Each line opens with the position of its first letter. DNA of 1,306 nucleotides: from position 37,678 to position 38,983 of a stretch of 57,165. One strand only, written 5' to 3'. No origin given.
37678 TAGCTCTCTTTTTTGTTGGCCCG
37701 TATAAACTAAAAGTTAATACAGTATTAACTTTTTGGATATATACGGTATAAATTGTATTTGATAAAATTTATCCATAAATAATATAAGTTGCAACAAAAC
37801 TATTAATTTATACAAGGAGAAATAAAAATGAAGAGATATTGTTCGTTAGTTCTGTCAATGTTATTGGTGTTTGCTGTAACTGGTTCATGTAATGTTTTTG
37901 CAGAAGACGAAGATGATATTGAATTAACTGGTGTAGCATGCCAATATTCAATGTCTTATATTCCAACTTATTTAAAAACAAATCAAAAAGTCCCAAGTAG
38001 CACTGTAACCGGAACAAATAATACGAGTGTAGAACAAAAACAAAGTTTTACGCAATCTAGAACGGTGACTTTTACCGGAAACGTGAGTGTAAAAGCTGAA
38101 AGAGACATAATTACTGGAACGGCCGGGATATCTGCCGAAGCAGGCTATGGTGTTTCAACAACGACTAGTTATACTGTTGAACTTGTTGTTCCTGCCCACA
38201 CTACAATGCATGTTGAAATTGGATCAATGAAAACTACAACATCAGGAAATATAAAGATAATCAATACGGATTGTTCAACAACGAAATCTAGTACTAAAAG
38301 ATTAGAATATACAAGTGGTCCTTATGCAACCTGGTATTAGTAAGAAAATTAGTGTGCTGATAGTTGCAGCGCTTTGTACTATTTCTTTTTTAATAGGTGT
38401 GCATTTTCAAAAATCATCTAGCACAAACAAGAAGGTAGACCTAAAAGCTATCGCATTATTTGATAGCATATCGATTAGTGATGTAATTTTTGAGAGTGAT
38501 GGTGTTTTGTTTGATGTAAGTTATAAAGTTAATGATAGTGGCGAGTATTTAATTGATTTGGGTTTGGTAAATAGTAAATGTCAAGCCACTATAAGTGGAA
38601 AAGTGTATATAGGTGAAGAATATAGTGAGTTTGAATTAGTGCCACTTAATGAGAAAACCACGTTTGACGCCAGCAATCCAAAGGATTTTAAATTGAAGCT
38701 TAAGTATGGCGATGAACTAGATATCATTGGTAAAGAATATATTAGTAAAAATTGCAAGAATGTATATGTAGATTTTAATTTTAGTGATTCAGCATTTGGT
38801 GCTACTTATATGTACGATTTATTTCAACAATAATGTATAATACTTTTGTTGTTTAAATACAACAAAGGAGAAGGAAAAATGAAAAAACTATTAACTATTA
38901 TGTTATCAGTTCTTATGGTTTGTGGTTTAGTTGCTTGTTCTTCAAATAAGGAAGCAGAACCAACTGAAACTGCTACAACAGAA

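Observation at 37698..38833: Second cassette copy drives a 170-aa secreted protein with a pore-former-like amphipathic hairpin plus a membrane-anchored partner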

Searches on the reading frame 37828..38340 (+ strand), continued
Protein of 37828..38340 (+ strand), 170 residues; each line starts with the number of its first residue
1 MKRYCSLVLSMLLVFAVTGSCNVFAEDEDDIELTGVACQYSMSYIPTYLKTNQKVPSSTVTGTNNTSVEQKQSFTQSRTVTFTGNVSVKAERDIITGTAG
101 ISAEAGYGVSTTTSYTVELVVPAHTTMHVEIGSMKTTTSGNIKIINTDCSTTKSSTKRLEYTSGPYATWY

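Call 52: find_encoding_contigs(protein=P0012, flank=4000, max_places=3)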
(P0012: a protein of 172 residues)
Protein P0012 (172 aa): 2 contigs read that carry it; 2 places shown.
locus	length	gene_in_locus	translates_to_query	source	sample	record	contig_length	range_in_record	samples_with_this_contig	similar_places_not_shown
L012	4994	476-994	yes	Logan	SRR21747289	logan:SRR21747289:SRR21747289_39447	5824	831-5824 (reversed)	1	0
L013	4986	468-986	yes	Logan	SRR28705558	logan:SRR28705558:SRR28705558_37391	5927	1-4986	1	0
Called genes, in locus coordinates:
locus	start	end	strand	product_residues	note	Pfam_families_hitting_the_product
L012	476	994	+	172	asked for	-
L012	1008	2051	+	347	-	-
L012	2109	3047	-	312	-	PF14527:LAGLIDADG_WhiA, PF02650:HTH_WhiA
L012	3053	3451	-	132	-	PF00293:NUDIX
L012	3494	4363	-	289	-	PF03668:RapZ-like_N, PF22740:PapZ_C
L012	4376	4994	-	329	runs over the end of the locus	PF01565:FAD_binding_4, PF02873:MurB_C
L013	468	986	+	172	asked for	-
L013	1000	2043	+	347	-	-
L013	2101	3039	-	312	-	PF14527:LAGLIDADG_WhiA, PF02650:HTH_WhiA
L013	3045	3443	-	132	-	PF00293:NUDIX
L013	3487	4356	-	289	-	PF03668:RapZ-like_N, PF22740:PapZ_C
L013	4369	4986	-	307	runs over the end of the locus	PF01565:FAD_binding_4, PF02873:MurB_C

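Call 57: find_encoding_contigs(protein=P0005, flank=4000, max_places=4)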
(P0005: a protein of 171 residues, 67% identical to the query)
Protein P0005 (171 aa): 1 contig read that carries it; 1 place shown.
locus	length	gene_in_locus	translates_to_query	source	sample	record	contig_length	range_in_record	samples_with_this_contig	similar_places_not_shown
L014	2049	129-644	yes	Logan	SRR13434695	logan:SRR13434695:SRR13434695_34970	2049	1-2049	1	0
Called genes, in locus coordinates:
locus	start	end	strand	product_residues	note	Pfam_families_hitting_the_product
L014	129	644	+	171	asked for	-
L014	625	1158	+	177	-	-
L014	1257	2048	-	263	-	?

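Call 58: find_encoding_contigs(protein=window:37828-38340:+, flank=3000, max_places=6)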
Protein window:37828-38340:+ (170 aa): 9 contigs read that carry it; 6 places shown.
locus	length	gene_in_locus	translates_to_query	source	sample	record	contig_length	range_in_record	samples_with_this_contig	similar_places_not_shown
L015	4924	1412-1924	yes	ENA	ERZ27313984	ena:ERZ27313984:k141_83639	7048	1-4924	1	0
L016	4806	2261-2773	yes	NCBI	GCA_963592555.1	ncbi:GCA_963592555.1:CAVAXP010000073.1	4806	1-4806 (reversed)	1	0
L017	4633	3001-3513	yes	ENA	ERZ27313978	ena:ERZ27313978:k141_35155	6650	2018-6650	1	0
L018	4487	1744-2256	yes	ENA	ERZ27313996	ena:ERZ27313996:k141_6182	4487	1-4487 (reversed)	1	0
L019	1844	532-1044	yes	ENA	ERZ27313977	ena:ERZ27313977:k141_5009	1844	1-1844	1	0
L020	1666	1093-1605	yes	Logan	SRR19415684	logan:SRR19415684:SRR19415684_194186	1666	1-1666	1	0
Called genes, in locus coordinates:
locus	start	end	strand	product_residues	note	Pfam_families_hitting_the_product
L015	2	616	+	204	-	?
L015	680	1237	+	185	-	PF18936:DUF5684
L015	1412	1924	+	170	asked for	-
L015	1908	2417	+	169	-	-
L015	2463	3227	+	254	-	PF01336:tRNA_anti-codon (faint)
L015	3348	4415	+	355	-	PF00044:Gp_dh_N, PF02800:Gp_dh_C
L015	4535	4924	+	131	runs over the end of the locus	-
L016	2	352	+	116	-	?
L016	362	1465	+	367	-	PF01926:MMR_HSR1, PF02421:FeoB_N, PF06071:YchF-GTPase_C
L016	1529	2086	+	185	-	PF18936:DUF5684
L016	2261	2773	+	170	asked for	-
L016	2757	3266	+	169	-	-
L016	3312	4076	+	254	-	PF01336:tRNA_anti-codon (faint)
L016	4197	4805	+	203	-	?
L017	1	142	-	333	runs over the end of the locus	-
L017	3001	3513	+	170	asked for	-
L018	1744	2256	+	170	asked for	-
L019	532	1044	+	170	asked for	-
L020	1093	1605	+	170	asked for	-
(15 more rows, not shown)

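Call 67: find_related_loci(query=A6, collection=metagenome_contigs, flank=4000)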
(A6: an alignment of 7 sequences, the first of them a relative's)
Query A6 (170 aa) in metagenome_contigs; peptide patterns used: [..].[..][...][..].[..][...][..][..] (x = any residue, [..] = any of these).
12 stretches matched a pattern; 2 encode a relative of the query (tblastn E <= 1e-3); 2 distinct loci.
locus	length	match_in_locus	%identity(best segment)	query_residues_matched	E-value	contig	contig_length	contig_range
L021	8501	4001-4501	51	1-170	6e-49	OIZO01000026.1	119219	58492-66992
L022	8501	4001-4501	51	1-170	6e-49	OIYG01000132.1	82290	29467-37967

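Call 68: find_related_loci(query=A6, collection=viral_contigs, flank=4000)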
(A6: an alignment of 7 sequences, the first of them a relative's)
Query A6 (170 aa) in viral_contigs; peptide patterns used: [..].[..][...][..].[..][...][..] (x = any residue, [..] = any of these).
12 stretches matched a pattern, but none encodes a relative of the query by tblastn (E <= 1e-3).

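Call 71: list_cluster_members(proteins=[window:37828-38337:+, window:7112-8308:-, window:39764-40828:+, window:2469-3362:+])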
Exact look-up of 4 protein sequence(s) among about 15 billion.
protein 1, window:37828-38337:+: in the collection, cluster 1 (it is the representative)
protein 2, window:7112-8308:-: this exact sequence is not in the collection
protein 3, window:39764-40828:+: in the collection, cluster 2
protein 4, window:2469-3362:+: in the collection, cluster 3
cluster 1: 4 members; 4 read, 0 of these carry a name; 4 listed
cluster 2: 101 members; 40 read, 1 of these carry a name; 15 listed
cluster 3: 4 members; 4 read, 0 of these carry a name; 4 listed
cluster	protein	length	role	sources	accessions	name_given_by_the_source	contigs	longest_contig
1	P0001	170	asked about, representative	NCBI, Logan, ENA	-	-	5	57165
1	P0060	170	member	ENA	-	-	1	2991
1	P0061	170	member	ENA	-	-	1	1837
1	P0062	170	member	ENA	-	-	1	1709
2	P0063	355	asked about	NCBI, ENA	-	-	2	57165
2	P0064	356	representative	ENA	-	-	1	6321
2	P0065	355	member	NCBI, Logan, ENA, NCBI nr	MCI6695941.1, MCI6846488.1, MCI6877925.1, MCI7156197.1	MAG: type I glyceraldehyde-3-phosphate dehydrogenase [Solobacterium sp.] | type I glyceraldehyde-3-phosphate dehydrogenase [Solobacterium sp.]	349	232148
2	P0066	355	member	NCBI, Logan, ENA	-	-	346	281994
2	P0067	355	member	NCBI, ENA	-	-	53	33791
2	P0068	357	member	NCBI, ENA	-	-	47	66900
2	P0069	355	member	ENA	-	-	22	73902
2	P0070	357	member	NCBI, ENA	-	-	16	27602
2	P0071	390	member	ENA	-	-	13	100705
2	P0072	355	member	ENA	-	-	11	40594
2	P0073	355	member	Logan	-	-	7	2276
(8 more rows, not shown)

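Call 74: search_protein_families(library=pfam, proteins=[P0013], max_evalue=0.01)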
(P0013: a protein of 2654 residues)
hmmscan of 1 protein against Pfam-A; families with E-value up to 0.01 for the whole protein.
P0013 (2654 aa): 8 families
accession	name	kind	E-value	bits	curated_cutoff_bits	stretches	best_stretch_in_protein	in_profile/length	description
PF18998.6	Flg_new_2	-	6.6e-37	125.8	23.6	4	2452-2520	5-72/73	Divergent InlB B-repeat domain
PF19270.4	FBO_C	-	1.1e-21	77.8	27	0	169-210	103-144/210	F-box only protein C-terminal region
PF16656.11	Pur_ac_phosph_N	-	1e-16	61.7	30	0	2027-2054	56-83/93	Purple acid Phosphatase, N-terminal domain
PF09880.14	DUF2107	-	8.6e-15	55.1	27.5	0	167-191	11-35/73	Predicted membrane protein (DUF2107)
PF00041.27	fn3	-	8.5e-12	45.6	25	0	2026-2058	45-75/84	Fibronectin type III domain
PF16655.11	PhoD_N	-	1.3e-08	35.7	30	0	1978-2053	8-80/90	PhoD-like phosphatase, N-terminal domain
PF25788.1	Ig_Rha78A_N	-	5.3e-06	27.1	27.4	0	2129-2165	56-92/105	Rha78A-like, N-terminal immunoglobulin domain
PF25059.1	FN3_DSCAM-DSCAML_C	-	0.00018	22.2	39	0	2243-2271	46-74/89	DSCAM/DSCAML C-terminal Fn3-like domain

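Call 79: find_encoding_contigs(protein=P0030, flank=4000, max_places=3)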
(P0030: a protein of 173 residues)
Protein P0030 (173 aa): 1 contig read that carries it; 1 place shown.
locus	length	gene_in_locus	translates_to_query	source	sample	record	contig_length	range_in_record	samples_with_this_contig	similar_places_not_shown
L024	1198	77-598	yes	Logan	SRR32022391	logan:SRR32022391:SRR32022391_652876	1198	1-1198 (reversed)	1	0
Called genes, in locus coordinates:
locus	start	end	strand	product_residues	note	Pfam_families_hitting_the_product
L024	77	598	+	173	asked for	-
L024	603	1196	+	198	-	?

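Call 80: find_encoding_contigs(protein=P0015, flank=4000, max_places=3)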
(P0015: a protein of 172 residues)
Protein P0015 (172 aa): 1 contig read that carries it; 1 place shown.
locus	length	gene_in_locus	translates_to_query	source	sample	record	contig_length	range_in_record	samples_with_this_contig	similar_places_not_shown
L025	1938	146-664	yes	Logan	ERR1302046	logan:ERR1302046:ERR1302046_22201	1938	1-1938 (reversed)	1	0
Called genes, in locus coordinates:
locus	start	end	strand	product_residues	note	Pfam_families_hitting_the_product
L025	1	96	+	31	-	?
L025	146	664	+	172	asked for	-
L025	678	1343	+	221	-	-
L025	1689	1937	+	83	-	?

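Call 81: find_encoding_contigs(protein=P0022, flank=4000, max_places=3)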
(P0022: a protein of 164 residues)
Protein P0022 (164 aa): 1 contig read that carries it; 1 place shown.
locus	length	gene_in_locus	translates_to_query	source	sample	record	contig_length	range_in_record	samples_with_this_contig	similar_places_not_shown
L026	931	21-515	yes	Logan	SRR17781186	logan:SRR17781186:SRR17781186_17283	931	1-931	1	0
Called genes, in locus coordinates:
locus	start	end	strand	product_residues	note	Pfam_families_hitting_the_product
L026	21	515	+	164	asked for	-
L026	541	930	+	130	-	?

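Call 85: fold_search(model_id=the predicted structure, library=viral)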
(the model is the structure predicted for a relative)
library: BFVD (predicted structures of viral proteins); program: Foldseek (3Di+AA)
matches with E <= 10: 438; with E <= 0.001: 1
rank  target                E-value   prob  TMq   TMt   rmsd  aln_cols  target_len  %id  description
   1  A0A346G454            3.9e-04  1.00  0.38  0.22   6.9       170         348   10  (no name in the UniProt tables at hand)
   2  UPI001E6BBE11         8.1e-03  0.80  0.19  0.09  25.4       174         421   15  (no name look-up for this kind of identifier)
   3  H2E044                2.0e-02  0.20  0.17  0.14  23.4       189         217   13  Polyprotein 2 (Fragment) [uncultured virus]
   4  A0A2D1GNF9            2.9e-02  0.08  0.12  0.11  35.7       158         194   11  (no name in the UniProt tables at hand)
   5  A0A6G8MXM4            4.0e-02  0.30  0.21  0.09  27.8       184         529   11  Collagen-like triple helix repeat-containing protein [Cedratvirus kamchatka]
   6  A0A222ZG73            6.3e-02  0.38  0.11  0.11  16.9       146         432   12  Esterase [Arthrobacter phage Abidatro]
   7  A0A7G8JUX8            7.4e-02  0.72  0.29  0.18  10.6       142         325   17  Uncharacterized protein [Malassezia sympodialis mycovirus]
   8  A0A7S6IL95            8.2e-02  0.10  0.14  0.12  21.3       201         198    9  (no name in the UniProt tables at hand)
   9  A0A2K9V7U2            8.7e-02  0.21  0.16  0.12  26.2       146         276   12  Collagen (Fragment) [Bandra megavirus]
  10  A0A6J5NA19            9.7e-02  0.33  0.25  0.12  21.2       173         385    8  Uncharacterized protein [uncultured Caudovirales phage]
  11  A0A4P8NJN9            1.0e-01  0.18  0.19  0.09  30.6       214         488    9  (no name in the UniProt tables at hand)
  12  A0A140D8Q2            1.1e-01  0.08  0.11  0.04  39.4       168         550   11  Glycoprotein 2 [Pararge aegeria rhabdovirus]
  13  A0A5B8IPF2            1.3e-01  0.20  0.18  0.13  21.9       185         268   11  Uncharacterized protein [Mimiviridae sp. ChoanoV1]
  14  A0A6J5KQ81            1.4e-01  0.04  0.11  0.07  22.3       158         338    8  Uncharacterized protein [uncultured Caudovirales phage]
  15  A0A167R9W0            1.5e-01  0.23  0.20  0.07  27.5       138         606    9  Collagen-like protein [Powai lake megavirus]
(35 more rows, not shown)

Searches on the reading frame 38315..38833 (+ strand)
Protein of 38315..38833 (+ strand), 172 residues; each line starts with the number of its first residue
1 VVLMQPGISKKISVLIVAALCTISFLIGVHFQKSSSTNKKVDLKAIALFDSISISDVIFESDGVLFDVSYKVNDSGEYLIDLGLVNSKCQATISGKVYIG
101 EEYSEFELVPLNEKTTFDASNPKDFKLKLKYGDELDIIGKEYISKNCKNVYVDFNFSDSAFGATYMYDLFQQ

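Call 8: search_protein_families(library=pfam, proteins=[window:38315-38833:+], max_evalue=1)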
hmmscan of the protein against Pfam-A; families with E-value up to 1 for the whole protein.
window:38315-38833:+ (172 aa): 0 families

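Call 9: search_protein_families(library=ncbifam, proteins=[window:38315-38833:+], max_evalue=1)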
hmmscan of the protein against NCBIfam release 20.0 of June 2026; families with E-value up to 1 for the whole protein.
window:38315-38833:+ (172 aa): 1 family
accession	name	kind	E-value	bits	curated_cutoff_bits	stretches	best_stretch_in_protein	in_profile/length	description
NF004440.0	PRK05777.1-3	equivalog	0.11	11.3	519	1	13-107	13-105/477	NADH-quinone oxidoreductase subunit NuoN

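Call 30: find_homologous_proteins(query=window:38324-38830:+, max_evalue=0.01)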
Query window:38324-38830:+ (169 aa): 3 proteins with E <= 0.01 among 65 candidates.
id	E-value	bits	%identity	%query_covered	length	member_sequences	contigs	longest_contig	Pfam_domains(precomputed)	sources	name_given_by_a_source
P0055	2.6e-100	351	98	100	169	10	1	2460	-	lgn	-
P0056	3.1e-86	305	85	100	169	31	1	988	-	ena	-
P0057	6.6e-77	275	75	100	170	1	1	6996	-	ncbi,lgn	-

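Call 49: search_protein_families(library=phrogs, proteins=[window:38324-38833:+], max_evalue=1)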
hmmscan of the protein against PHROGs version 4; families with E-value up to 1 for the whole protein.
window:38324-38833:+ (169 aa): 0 families

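Call 55: search_solved_structures(query=A5, max_evalue=10, show_alignments=2)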
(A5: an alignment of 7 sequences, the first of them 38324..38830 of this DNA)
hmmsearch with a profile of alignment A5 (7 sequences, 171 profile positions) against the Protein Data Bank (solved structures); distinct sequences matched with E-value up to 10: 86 (the best 60 are shown).
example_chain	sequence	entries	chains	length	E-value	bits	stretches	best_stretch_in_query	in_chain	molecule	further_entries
6gel_A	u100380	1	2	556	0.0084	18.9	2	29-92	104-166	Green fluorescent protein,Optimized Ratiometric Calcium Sensor,Green fluorescent protein,G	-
6gez_A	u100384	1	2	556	0.013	18.2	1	29-92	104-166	Green fluorescent protein,Optimized Ratiometric Calcium Sensor,Green fluorescent protein,G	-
4w69_A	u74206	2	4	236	0.026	17.3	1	29-93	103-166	fluorescent protein Q157C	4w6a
3cb9_A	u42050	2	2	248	0.042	16.6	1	28-100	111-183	Green fluorescent protein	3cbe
3cd1_A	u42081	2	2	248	0.052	16.3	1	28-100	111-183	Green fluorescent protein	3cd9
4kf5_A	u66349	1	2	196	0.075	15.8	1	29-93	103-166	fluorescent protein GFP1-9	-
4w6c_A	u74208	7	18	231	0.096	15.5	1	29-93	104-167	fluorescent protein D21H/K26C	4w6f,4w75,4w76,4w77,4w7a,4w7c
4w7d_A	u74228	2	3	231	0.098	15.4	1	29-93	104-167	fluorescent protein D21H/K26H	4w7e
4w6d_A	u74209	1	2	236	0.1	15.4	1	29-93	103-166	fluorescent protein K26C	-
4w6g_A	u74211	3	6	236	0.1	15.4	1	29-93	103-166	fluorescent protein D190C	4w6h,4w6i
6aa6_A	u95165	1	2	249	0.11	15.3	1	29-92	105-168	Green fluorescent protein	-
4w7f_A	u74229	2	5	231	0.11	15.3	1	29-93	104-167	fluorescent protein E124H/K126H | fluorescent protein E124H/K126C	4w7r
4w6j_A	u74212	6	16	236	0.14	14.9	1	30-93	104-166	fluorescent protein D117C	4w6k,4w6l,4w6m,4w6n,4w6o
4w6p_A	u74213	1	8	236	0.15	14.8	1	32-93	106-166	fluorescent protein D102C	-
4w6r_A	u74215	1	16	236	0.15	14.8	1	32-93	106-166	fluorescent protein D102C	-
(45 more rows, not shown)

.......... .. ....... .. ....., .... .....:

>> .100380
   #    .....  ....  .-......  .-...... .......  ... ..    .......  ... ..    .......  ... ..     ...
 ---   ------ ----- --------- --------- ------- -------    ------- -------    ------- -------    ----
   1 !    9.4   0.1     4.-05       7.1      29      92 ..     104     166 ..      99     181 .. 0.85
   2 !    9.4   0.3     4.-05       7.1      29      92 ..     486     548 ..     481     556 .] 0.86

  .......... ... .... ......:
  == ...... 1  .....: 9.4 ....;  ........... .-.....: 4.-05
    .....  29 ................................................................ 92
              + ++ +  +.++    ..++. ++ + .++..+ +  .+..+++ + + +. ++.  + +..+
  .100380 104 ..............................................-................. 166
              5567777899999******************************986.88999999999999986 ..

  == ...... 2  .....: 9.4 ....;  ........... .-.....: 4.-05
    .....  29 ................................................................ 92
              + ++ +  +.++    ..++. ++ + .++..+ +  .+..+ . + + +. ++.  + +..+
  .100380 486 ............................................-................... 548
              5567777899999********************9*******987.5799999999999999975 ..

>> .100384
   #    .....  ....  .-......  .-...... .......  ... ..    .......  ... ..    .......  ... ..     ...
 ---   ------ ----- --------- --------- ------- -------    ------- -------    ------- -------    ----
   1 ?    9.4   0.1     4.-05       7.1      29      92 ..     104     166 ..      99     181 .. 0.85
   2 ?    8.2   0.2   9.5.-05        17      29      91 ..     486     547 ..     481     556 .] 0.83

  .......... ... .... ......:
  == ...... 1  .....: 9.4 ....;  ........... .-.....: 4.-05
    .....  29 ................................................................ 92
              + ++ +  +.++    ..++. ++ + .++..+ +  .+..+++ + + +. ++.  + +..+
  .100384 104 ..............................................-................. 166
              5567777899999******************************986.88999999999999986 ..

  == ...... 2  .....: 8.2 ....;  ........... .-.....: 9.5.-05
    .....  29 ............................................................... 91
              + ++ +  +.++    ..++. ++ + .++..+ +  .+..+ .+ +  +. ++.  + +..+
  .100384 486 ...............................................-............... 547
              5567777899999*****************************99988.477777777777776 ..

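Call 56: search_protein_families(library=pfam, alignment_id=A5, max_evalue=5)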
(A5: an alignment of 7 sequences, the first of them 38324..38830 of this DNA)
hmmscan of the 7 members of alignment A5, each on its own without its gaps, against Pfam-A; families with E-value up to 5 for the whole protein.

A. member 1, window:38324-38830:+ (169 aa): 0 families

B. families by the number of members that match (of 7 scanned): 7 families
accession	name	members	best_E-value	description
PF13334.11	DUF4094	2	0.0052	Domain of unknown function (DUF4094)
PF22675.2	KH-I_KHDC4-BBP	1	0.022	KHDC4/BBP-like, KH-domain type I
PF03685.18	UPF0147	1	0.03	Uncharacterised protein family (UPF0147)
PF17957.7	Big_7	1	0.11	Bacterial Ig domain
PF14292.12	SusE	1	0.14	SusE outer membrane protein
PF07519.17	Tannase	1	0.17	Tannase and feruloyl esterase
PF11044.13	TMEMspv1-c74-12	1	0.22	Plectrovirus spv1-c74 ORF 12 transmembrane protein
